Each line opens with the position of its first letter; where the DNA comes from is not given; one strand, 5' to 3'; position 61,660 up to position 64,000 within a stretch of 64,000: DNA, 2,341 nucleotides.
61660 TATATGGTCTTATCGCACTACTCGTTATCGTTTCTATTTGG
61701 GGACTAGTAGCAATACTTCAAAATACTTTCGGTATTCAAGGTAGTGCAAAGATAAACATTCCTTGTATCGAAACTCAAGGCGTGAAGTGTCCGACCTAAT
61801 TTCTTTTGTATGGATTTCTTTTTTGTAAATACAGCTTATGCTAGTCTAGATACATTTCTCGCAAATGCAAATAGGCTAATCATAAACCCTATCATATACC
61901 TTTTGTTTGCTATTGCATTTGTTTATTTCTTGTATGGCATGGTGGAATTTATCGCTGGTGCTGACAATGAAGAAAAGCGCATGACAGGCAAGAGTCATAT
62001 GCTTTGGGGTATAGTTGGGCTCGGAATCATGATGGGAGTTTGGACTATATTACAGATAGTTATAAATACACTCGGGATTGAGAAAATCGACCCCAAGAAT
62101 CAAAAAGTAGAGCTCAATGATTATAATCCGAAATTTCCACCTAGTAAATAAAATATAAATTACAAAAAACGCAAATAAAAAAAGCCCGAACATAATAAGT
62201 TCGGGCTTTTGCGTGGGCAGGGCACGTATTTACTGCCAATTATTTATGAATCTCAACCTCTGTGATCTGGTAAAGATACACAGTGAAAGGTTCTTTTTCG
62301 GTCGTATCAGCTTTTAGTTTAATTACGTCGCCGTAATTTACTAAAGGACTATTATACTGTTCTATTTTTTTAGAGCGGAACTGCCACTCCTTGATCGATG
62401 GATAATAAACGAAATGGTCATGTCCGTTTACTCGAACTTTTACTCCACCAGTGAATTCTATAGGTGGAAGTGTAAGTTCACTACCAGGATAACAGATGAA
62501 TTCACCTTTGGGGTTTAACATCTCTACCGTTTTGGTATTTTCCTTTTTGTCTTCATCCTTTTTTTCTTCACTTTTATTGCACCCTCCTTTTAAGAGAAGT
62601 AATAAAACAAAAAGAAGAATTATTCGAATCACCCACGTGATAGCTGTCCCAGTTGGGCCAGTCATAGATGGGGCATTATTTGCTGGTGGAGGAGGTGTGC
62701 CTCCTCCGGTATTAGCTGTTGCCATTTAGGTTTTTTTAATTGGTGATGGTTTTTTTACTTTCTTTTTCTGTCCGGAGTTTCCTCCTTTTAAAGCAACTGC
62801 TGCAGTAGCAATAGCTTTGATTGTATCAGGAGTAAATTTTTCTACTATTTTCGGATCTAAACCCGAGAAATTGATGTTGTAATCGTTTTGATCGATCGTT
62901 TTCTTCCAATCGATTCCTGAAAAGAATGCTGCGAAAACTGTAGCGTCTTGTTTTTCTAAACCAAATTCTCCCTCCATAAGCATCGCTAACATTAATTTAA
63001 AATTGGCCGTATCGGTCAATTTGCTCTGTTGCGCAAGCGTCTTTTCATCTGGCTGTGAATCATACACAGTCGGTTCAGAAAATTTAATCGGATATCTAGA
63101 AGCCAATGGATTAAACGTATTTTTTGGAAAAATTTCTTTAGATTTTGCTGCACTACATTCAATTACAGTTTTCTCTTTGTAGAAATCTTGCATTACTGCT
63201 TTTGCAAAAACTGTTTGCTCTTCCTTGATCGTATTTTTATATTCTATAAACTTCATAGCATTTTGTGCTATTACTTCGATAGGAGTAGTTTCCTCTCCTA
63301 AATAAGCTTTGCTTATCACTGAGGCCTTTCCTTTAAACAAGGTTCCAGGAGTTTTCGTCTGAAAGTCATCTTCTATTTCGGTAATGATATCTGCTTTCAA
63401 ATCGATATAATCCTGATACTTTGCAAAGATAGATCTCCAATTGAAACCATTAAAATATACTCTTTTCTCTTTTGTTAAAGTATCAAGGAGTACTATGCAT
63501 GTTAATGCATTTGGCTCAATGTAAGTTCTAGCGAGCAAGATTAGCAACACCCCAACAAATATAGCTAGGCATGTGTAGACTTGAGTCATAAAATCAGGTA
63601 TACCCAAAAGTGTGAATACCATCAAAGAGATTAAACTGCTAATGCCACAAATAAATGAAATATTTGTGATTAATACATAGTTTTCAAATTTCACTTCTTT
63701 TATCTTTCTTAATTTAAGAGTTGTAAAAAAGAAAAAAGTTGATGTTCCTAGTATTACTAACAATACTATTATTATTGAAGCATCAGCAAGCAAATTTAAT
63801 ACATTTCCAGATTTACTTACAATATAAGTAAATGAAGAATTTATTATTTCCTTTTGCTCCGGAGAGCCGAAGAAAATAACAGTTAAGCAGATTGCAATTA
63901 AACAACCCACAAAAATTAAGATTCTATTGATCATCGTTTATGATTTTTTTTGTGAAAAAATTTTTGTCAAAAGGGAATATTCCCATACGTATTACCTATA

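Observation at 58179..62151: Operon of methyltransferase, SBP-fold protein and five tandem paralogous two-TM small proteins (VirB2/TrbC-like topology)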

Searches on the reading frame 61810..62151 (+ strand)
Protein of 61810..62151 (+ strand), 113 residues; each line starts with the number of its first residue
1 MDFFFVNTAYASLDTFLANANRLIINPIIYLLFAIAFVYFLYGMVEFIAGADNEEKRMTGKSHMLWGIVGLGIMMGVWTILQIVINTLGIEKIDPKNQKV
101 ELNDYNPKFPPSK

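Call 3: search_protein_families(library=pfam, proteins=[window:61810-62151:+], max_evalue=1)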
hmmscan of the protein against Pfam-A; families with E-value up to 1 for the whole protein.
window:61810-62151:+ (113 aa): 2 families
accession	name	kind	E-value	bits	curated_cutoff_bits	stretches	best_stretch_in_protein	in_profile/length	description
PF18895.5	T4SS_pilin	-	6.3e-09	36.2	26.6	1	24-83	12-70/71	Type IV secretion system pilin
PF19868.4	DUF6341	-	0.15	12.1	26.4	1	26-63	12-49/50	Family of unknown function (DUF6341)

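Call 4: search_protein_families(library=ncbifam, proteins=[window:61810-62151:+], max_evalue=1)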
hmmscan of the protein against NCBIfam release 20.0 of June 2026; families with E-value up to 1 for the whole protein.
window:61810-62151:+ (113 aa): 2 families
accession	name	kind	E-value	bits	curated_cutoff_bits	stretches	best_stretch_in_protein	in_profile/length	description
NF045849.1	ICE_MMCAP2_0565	equivalog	2.8e-08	33.3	40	1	24-87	16-79/80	Mbov_0395 family pilin-like conjugal transfer protein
NF042915.1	MAB_1171c_fam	subfamily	0.13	11.2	100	1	26-94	131-204/362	MAB_1171c family putative transporter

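Call 44: find_homologous_proteins(query=window:61810-62148:+)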
Query window:61810-62148:+ (113 aa): 131 proteins with E <= 0.001 among 132 candidates; the best 120 are listed.
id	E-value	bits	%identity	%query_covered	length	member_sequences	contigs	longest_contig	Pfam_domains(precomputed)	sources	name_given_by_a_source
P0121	2.6e-67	242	96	100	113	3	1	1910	PF18895.6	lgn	-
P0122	3.5e-64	232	94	99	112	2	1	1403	PF18895.6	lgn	-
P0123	6.8e-62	225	93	97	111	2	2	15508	PF18895.6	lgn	-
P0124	6.7e-61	221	89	97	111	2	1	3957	PF18895.6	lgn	-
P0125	4.3e-60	219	88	97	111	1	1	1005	PF18895.6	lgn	-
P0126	1.2e-56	208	85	97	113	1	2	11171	PF18895.6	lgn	-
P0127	2.1e-50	187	76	96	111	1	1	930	PF18895.6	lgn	-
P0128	8.1e-50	186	73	99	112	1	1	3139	PF18895.6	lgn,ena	-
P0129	8.2e-44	166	68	96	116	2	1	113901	PF18895.6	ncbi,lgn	-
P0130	4.0e-39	151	60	97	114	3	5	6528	PF18895.6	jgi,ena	-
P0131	5.5e-39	151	59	100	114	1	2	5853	PF18895.6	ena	-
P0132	2.5e-38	149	64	92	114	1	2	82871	PF18895.6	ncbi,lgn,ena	-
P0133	2.0e-37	146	65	95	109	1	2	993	PF18895.6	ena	-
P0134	2.4e-37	145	68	86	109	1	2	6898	PF18895.6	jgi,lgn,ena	-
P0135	2.7e-37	145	65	95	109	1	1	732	PF18895.6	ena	-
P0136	4.3e-37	145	58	97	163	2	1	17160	PF18895.6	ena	-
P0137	6.7e-37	144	63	95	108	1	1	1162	PF18895.6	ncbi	-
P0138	1.5e-36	143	64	95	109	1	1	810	PF18895.6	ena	-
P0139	1.6e-36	143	60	97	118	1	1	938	PF18895.6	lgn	-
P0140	2.4e-36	142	65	93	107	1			PF18895.6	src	-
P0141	2.9e-35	139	61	98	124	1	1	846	PF18895.6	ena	-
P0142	4.2e-35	138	63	96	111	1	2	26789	PF18895.6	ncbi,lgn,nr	ncbi:hypothetical protein HYZ82_02265 [Candidatus Nomurabacteria bacterium]|nr:hypothetical protein 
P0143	4.2e-35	138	62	93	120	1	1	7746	PF18895.6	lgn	-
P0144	8.6e-35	137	57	95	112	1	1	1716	PF18895.6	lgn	-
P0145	1.4e-34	137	58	95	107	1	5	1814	PF18895.6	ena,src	-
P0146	1.5e-34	136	56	98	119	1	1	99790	PF18895.6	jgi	-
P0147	3.9e-34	135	61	93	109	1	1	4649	PF18895.6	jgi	jgi:zinc transporter ZupT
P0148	3.9e-34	135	62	89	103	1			PF18895.6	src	-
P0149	4.3e-34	135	57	99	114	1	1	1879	PF18895.6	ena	-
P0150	4.6e-34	135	61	93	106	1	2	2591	PF18895.6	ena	-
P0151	7.4e-34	134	59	91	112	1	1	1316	PF18895.6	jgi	jgi:succinate dehydrogenase/fumarate reductase cytochrome b subunit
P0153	1.9e-33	133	66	84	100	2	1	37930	PF18895.6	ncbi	-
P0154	2.0e-33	133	62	91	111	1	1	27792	PF18895.6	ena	-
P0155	2.1e-33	133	60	95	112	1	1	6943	PF18895.6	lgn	-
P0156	3.4e-33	132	59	96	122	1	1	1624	PF18895.6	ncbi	-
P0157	6.6e-33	131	61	90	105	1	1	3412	PF18895.6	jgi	-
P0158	8.0e-33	131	59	88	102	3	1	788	PF18895.6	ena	-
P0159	8.2e-33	131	57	95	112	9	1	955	PF18895.6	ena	-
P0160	1.2e-32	130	61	90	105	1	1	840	PF18895.6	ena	-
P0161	1.2e-32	130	61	92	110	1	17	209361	PF18895.6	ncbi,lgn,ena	ncbi:MAG: hypothetical protein AAB623_02050 [Patescibacteria group bacterium]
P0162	1.4e-32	130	61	91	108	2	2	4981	PF18895.6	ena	-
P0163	1.8e-32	130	60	90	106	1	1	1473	PF18895.6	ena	-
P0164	2.8e-32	129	57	92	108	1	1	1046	PF18895.6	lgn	-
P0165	3.2e-32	129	56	95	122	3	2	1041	PF18895.6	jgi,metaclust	metaclust:\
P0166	3.7e-32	129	57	92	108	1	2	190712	PF18895.6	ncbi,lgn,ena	-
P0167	5.1e-32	128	54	100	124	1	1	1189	PF18895.6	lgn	-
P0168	6.2e-32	128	61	90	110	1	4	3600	PF18895.6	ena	-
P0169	6.8e-32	128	57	100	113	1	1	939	PF18895.6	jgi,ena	jgi:uncharacterized membrane protein HdeD (DUF308 family)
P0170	8.7e-32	128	53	95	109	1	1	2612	PF18895.6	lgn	-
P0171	1.1e-31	127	58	92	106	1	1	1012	PF18895.6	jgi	jgi:succinate dehydrogenase/fumarate reductase cytochrome b subunit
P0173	1.2e-31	127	56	96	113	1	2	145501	PF18895.6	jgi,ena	jgi:uncharacterized membrane protein YidH (DUF202 family)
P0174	1.5e-31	127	55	98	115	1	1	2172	PF18895.6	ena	-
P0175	2.1e-31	126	57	95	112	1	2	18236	PF18895.6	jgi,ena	jgi:uncharacterized membrane protein YidH (DUF202 family)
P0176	2.2e-31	126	57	92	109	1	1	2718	PF18895.6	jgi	jgi:succinate dehydrogenase/fumarate reductase cytochrome b subunit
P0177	2.4e-31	126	58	89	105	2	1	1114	PF18895.6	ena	-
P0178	2.9e-31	126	60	90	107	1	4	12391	PF18895.6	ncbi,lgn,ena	-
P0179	3.7e-31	126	61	83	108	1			PF18895.6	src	-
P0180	4.9e-31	125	52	97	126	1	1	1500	PF18895.6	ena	-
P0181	5.1e-31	125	58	95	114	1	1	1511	PF18895.6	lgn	-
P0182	6.2e-31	125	55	95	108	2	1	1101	PF18895.6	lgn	-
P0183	6.8e-31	125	60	92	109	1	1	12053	PF18895.6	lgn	-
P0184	7.0e-31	125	63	83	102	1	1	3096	PF18895.6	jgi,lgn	jgi:uncharacterized membrane protein YidH (DUF202 family)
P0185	8.2e-31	124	61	84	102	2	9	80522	PF18895.6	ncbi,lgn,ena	ncbi:MAG TPA: hypothetical protein VJB95_03300 [Candidatus Paceibacterota bacterium]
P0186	8.4e-31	124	62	81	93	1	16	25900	PF18895.6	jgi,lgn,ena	-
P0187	1.1e-30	124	59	89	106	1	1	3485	PF18895.6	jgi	jgi:uncharacterized membrane protein YidH (DUF202 family)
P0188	1.2e-30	124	59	87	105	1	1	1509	PF18895.6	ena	-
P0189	1.3e-30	124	55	91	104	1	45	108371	PF18895.6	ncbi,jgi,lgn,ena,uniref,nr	ncbi:MAG: hypothetical protein UU82_C0006G0031 [Candidatus Nomurabacteria bacterium GW2011_GWC2_41_8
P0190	1.5e-30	124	59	91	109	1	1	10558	PF18895.6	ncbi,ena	-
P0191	1.6e-30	123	55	91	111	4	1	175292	PF18895.6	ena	-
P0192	1.7e-30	123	57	92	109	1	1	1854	PF18895.6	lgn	-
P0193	1.8e-30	123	55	96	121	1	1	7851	PF18895.6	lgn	-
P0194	2.0e-30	123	55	96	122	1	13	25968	PF18895.6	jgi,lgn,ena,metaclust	metaclust:\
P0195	2.3e-30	123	55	95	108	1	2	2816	PF18895.6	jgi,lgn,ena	-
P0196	2.3e-30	123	58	91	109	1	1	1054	PF18895.6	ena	-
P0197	3.3e-30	122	59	85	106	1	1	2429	PF18895.6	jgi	jgi:uncharacterized membrane protein YidH (DUF202 family)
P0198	3.7e-30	122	60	91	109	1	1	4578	PF18895.6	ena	-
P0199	3.9e-30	122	56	91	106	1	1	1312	PF18895.6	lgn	-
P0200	4.2e-30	122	55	95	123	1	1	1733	PF18895.6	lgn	-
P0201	7.5e-30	121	56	91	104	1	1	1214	PF18895.6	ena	-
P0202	3.9e-29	119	55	91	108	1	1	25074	PF18895.6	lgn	-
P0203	4.6e-29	119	53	90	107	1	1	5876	PF18895.6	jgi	jgi:succinate dehydrogenase/fumarate reductase cytochrome b subunit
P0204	6.0e-29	118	60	83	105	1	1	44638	PF18895.6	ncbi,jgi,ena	ncbi:MAG: hypothetical protein WCW93_03165 [Candidatus Paceibacterota bacterium]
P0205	9.9e-29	118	58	85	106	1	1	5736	PF18895.6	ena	-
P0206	1.0e-28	118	55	89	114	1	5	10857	PF18895.6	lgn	-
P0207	1.1e-28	118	58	86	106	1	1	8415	PF18895.6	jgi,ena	-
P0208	1.6e-28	117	61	82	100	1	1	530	PF18895.6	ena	-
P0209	2.8e-28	116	54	95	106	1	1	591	PF18895.6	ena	-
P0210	4.0e-28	116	54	91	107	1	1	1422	PF18895.6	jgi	jgi:succinate dehydrogenase/fumarate reductase cytochrome b subunit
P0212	4.9e-28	115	56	91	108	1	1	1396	PF18895.6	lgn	-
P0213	5.1e-28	115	54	91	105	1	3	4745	PF18895.6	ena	-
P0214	5.5e-28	115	56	82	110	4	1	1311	PF18895.6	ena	-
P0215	6.7e-28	115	57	88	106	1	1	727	PF18895.6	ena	-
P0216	7.2e-28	115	55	89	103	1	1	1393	PF18895.6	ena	-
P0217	8.7e-28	115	56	84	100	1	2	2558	PF18895.6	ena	-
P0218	9.0e-28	115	54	90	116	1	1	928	PF18895.6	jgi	jgi:amino acid transporter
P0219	1.0e-27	114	56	85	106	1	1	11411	PF18895.6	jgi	-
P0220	1.7e-27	114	52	90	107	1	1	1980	PF18895.6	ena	-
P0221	2.2e-27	113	50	91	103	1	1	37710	PF18895.6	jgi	jgi:uncharacterized membrane protein YidH (DUF202 family)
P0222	3.3e-27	113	60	80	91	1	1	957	PF18895.6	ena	-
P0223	4.0e-27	113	55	95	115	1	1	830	PF18895.6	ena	-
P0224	4.1e-27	112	56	90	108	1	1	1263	PF18895.6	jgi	jgi:succinate dehydrogenase/fumarate reductase cytochrome b subunit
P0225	5.3e-27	112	50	91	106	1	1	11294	PF18895.6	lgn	-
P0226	7.4e-27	112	56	84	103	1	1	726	PF18895.6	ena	-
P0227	1.0e-26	111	52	91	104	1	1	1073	PF18895.6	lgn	-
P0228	1.4e-26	111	50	92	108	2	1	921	PF18895.6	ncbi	-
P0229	1.5e-26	111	55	85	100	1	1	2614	PF18895.6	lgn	-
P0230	5.7e-26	109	57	80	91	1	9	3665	PF18895.6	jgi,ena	-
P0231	1.0e-25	108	54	81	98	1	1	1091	PF18895.6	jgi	-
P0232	1.6e-25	107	57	77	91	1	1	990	PF18895.6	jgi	-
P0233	2.1e-25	107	55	84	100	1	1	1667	PF18895.6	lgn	-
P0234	3.5e-25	106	48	86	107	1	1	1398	PF18895.6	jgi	jgi:uncharacterized membrane protein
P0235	4.1e-25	106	54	91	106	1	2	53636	PF18895.6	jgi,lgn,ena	-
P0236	1.0e-24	105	57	76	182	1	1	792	PF18895.6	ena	-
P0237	1.3e-24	104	54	91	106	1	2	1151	PF18895.6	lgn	-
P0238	1.9e-24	104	49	91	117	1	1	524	PF18895.6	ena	-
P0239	4.0e-23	100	49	86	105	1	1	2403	PF18895.6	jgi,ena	-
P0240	7.7e-23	99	57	74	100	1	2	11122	PF18895.6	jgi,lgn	jgi:succinate dehydrogenase/fumarate reductase cytochrome b subunit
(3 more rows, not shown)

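Call 48: search_solved_structures(query=A3, max_evalue=10, show_alignments=2)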
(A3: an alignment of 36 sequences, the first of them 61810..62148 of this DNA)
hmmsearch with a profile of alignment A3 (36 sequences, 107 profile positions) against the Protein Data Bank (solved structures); distinct sequences matched with E-value up to 10: 6.
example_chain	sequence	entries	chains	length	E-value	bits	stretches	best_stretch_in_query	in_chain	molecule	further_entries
7dmq_A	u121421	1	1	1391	0.7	13.3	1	41-101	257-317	CRISPR/Cas system Cas13a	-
5wtj_A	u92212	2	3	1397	0.7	13.3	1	41-101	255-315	CRISPR-associated endoribonuclease C2c2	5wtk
8v94_A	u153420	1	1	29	0.81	13.1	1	26-48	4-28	Designed apolar TM domain aITL_04927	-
6q1f_J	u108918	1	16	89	0.86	13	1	50-88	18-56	Small capsomere-interacting protein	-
8yq5_E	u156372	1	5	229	4.7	10.6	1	26-83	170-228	de novo designed ion channel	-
8yq6_E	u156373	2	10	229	8.1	9.9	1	27-83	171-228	de novo designed ion channel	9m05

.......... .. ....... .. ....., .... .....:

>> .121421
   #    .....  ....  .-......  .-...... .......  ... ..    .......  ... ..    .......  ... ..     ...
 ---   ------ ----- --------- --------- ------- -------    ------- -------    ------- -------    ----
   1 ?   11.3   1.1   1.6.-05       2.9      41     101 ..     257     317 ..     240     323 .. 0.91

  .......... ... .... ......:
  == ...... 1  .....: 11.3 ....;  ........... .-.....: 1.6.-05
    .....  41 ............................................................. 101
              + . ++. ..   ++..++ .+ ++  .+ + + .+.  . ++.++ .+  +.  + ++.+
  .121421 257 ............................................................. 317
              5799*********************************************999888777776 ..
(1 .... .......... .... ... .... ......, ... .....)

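Call 55: predict_structure(alignment_id=A3)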
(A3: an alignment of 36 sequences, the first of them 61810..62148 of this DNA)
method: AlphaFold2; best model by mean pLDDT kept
length: 113 residues; sequences in the alignment: 36
mean_pLDDT: 80.4   pTM: 0.59
mean pLDDT of the five models: 80.4, 79.4, 76.8, 76.2, 73.6
residues with pLDDT >= 90: 52; 70-90: 26; 50-70: 29; < 50: 6
segments of 3 or more residues with pLDDT < 50: 1-3
pLDDT, mean of each block of 10 residues (from residue 1): 51 78 88 96 96 94 97 93 82 59 58 54
secondary structure, 60 per line:
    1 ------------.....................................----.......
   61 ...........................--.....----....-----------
elements in order: H13-49 H54-87 E90-94 E99-102

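Call 64: fold_search(model_id=the predicted structure, library=pdb)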
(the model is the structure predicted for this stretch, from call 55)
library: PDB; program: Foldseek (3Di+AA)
matches with E <= 10: 27; with E <= 0.001: 0
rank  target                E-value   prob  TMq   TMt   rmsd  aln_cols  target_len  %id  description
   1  6s1k_E                4.8e+00  0.72  0.51  0.56   2.7        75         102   11  E. coli Core Signaling Unit, carrying QQQQ receptor mutation (released 2020-01-22)
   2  5ie9_A                5.0e+00  0.30  0.33  0.39   9.9        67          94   13  Crystal structure of the Bacillus-conserved MazG protein, a nucleotide pyrophosphohydrolase (released 2016-03-30)
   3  1ijp_MODEL_1_A        5.3e+00  0.18  0.31  0.41   6.7        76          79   17  Solution Structure of Ala20Pro/Pro64Ala substituted subunit c of Escherichia coli ATP synthase (released 2002-03-27)
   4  5zgh_L                5.3e+00  0.09  0.24  0.23   8.0        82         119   18  Cryo-EM structure of the red algal PSI-LHCR (released 2018-04-11)
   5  9a65_B                5.6e+00  0.57  0.54  0.10   4.2        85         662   13  Integrative model of YVAQ-MCPB by crosslinking MS and deep learning (released 2024-09-18)
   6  4o9p_B                6.2e+00  0.41  0.38  0.17   6.1        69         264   14  Crystal structure of Thermus thermophilis transhydrogeanse domain II dimer SeMet derivative (released 2014-06-11)
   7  5jje_B                6.2e+00  0.20  0.31  0.46   5.0        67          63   22  Structure of the SRII/HtrII Complex in I212121 space group ("U" shape) (released 2017-02-15)
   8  5ie9_C                6.5e+00  0.23  0.33  0.38   9.9        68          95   13  Crystal structure of the Bacillus-conserved MazG protein, a nucleotide pyrophosphohydrolase (released 2016-03-30)
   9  1qu7_B                6.9e+00  0.54  0.55  0.30   4.2        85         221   10  FOUR HELICAL-BUNDLE STRUCTURE OF THE CYTOPLASMIC DOMAIN OF A SERINE CHEMOTAXIS RECEPTOR (released 2000-07-12)
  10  6h2f_A                6.9e+00  0.30  0.41  0.17   4.3        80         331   15  Structure of the pre-pore AhlB of the tripartite alpha-pore forming toxin, AHL, from Aeromonas hydrophila. (released 2019-07-10)
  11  3zx6_A                7.2e+00  0.60  0.51  0.21   2.8        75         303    9  Structure of Hamp(AF1503)-Tsr fusion - Hamp (A291V) mutant (released 2012-02-29)
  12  4o9u_B                7.2e+00  0.33  0.37  0.11   5.6        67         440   13  Mechanism of transhydrogenase coupling proton translocation and hydride transfer (released 2015-01-28)
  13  6grj_I                7.2e+00  0.14  0.29  0.14   7.4        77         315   13  Structure of the AhlB pore of the tripartite alpha-pore forming toxin, AHL, from Aeromonas hydrophila. (released 2019-07-03)
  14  9lli_O                7.6e+00  0.47  0.44  0.68   2.3        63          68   10  Cryo-EM structure of D1R in complex with de novo designed GEM targeting TM1/2/4 and GEM targeting TM3/4/5, and negativ (released 2026-03-04)
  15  7aoi_XF               7.6e+00  0.25  0.37  0.27  12.8        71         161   13  Trypanosoma brucei mitochondrial ribosome large subunit assembly intermediate (released 2020-12-02)
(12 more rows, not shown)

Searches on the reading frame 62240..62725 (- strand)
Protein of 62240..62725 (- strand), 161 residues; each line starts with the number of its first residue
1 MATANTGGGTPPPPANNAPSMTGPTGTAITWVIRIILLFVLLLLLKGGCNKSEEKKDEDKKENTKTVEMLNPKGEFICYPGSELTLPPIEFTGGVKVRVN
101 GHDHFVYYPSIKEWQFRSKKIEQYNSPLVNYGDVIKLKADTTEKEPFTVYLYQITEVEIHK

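Call 3: search_protein_families(library=pfam, proteins=[window:62240-62725:-], max_evalue=1)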
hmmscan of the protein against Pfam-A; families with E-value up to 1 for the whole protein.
window:62240-62725:- (161 aa): 0 families

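Call 4: search_protein_families(library=ncbifam, proteins=[window:62240-62725:-], max_evalue=1)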
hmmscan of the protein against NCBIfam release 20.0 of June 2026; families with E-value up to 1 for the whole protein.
window:62240-62725:- (161 aa): 4 families
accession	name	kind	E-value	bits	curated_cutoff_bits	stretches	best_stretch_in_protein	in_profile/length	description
NF058647.1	lipo_LytA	equivalog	0.0025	18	110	1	35-77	5-49/107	acidic lipoprotein LytA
NF041428.1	TrsH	subfamily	0.019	15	150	1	35-69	4-38/149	TrsH/TraH family protein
NF033193.2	lipo_NDxxF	hypoth_equivalog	0.047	13.4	60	1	35-73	6-43/199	NDxxF motif lipoprotein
NF033553.1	MerP_Gpos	exception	0.084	12.7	110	1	32-76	5-49/112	mercury resistance system substrate-binding protein MerP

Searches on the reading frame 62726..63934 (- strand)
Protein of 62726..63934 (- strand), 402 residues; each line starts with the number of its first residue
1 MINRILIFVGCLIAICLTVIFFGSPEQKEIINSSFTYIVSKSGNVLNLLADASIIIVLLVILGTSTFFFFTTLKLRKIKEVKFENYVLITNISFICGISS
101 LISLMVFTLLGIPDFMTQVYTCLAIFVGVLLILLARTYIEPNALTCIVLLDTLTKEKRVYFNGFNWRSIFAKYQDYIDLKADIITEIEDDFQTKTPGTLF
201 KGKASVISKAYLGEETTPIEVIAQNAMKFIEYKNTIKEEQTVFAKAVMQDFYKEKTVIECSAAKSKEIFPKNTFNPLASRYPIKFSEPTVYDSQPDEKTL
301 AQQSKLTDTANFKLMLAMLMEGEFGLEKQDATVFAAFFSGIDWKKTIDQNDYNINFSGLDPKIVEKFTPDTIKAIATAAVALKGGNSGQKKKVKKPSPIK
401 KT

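Call 3: search_protein_families(library=pfam, proteins=[window:62726-63934:-], max_evalue=1)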
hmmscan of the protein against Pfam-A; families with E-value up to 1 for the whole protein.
window:62726-63934:- (402 aa): 2 families
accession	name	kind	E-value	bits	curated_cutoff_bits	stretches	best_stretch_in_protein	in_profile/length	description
PF07690.21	MFS_1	-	0.36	10.1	33.4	1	7-145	155-298/347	Major Facilitator Superfamily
PF10624.15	TraS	-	0.77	9.8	27.4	0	52-125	26-102/157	Plasmid conjugative transfer entry exclusion protein TraS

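Call 4: search_protein_families(library=ncbifam, proteins=[window:62726-63934:-], max_evalue=1)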
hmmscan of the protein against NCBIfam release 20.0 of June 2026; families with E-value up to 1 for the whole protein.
window:62726-63934:- (402 aa): 1 family
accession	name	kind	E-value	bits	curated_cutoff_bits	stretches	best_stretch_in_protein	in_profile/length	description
NF003359.0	PRK04424.1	equivalog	0.052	13.1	183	1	227-274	132-179/190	transcription factor FapR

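Call 11: find_encoding_contigs(protein=window:62726-63934:-, flank=10000, max_places=6)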
Protein window:62726-63934:- (402 aa): 1 contig read that carries it; 1 place shown.
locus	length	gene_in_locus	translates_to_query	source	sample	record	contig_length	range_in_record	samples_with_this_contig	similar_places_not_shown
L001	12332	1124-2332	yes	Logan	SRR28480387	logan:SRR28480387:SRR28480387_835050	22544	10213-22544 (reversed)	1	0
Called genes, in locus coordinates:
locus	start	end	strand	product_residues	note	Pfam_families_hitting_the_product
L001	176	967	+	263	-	PF01833:TIG (faint)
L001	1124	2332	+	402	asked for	-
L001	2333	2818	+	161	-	-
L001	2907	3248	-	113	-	PF18895:T4SS_pilin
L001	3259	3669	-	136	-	PF18895:T4SS_pilin (weak)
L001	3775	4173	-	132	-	PF18895:T4SS_pilin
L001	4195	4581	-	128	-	PF04956:TrbC (weak), PF18895:T4SS_pilin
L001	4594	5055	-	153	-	PF18895:T4SS_pilin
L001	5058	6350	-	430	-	-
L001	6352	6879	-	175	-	PF01209:Ubie_methyltran, PF02475:TRM5-TYW2_MTfase, PF02390:Methyltransf_4 (weak), PF13847:Methyltransf_31, PF08241:Methyltransf_11, PF08242:Methyltransf_12, PF13649:Methyltransf_25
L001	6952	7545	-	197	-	-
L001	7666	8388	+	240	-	PF01797:Y1_Tnp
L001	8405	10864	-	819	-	PF00521:DNA_topoisoIV, PF03989:DNA_gyraseA_C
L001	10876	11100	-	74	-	-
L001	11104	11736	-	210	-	PF13483:Lactamase_B_3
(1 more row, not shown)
